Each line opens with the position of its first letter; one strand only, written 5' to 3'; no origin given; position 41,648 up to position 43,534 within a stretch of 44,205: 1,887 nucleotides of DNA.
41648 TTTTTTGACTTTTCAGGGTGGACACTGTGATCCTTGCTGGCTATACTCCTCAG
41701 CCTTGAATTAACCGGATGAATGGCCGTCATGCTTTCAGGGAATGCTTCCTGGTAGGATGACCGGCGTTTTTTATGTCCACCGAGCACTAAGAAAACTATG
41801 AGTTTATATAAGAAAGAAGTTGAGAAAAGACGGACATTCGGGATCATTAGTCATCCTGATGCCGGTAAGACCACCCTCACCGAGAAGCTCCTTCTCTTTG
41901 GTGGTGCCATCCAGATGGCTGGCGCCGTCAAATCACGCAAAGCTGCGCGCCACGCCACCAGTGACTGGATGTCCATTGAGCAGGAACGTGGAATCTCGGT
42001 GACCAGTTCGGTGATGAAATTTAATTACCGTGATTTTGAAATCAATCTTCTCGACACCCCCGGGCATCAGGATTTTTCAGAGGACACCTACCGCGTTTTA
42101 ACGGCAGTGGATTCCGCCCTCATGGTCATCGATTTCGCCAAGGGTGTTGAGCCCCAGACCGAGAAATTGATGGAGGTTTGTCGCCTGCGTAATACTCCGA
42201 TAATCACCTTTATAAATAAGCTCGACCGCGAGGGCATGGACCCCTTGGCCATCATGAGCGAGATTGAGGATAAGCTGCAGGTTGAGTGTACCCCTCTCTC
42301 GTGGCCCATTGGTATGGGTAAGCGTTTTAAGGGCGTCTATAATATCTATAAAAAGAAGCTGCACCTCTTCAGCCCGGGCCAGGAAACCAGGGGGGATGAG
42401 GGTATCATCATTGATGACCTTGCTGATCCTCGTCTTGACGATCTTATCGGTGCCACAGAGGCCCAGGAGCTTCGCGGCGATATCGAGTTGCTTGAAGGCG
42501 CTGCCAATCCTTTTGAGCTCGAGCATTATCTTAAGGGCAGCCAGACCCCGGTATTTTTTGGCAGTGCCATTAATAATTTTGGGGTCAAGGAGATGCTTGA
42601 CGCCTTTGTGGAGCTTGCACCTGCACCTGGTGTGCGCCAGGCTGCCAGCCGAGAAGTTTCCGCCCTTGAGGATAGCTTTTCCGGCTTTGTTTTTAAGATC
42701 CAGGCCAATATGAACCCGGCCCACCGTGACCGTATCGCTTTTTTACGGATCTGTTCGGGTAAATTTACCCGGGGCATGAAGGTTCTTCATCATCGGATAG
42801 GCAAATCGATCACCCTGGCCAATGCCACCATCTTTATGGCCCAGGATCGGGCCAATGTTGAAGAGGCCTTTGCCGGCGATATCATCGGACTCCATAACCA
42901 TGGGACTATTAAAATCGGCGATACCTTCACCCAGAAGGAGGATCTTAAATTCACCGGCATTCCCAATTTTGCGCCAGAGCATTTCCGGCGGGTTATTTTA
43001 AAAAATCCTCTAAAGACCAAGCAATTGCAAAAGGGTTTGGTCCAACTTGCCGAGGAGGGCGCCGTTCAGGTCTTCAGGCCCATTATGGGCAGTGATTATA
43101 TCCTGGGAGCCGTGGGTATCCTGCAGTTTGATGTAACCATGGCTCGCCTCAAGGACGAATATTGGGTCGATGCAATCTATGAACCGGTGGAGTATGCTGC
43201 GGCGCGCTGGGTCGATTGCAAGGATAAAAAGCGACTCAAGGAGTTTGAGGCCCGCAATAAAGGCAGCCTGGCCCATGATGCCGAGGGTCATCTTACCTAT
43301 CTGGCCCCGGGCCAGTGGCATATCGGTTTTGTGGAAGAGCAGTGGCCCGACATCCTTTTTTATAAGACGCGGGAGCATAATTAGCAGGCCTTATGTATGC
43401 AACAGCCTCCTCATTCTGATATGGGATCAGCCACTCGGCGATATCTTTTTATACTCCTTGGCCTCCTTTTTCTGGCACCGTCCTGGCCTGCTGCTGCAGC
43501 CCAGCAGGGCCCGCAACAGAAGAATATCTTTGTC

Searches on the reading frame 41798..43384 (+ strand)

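Call 51: search_protein_families(library=pfam, proteins=[window:41798-43384:+], max_evalue=0.00001)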
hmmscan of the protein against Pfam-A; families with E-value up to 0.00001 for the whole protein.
window:41798-43384:+ (528 aa): 5 families
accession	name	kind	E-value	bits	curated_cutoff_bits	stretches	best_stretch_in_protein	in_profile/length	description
PF00009.33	GTP_EFTU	-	2.2e-53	181.1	26.5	1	10-275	2-187/188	Elongation factor Tu GTP binding domain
PF16658.11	RF3_C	-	7e-47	159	40.1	1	385-512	1-131/132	Class II release factor RF3, C-terminal domain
PF22042.2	EF-G_D2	-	2.3e-26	92.1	27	1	294-379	2-83/84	Elongation factor G domain 2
PF03144.31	GTP_EFTU_D2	-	8e-10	39.5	30.3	1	312-378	2-73/73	Elongation factor Tu domain 2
PF01926.29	MMR_HSR1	-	3.1e-07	30.9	21.9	1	15-141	3-113/113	50S ribosome-binding GTPase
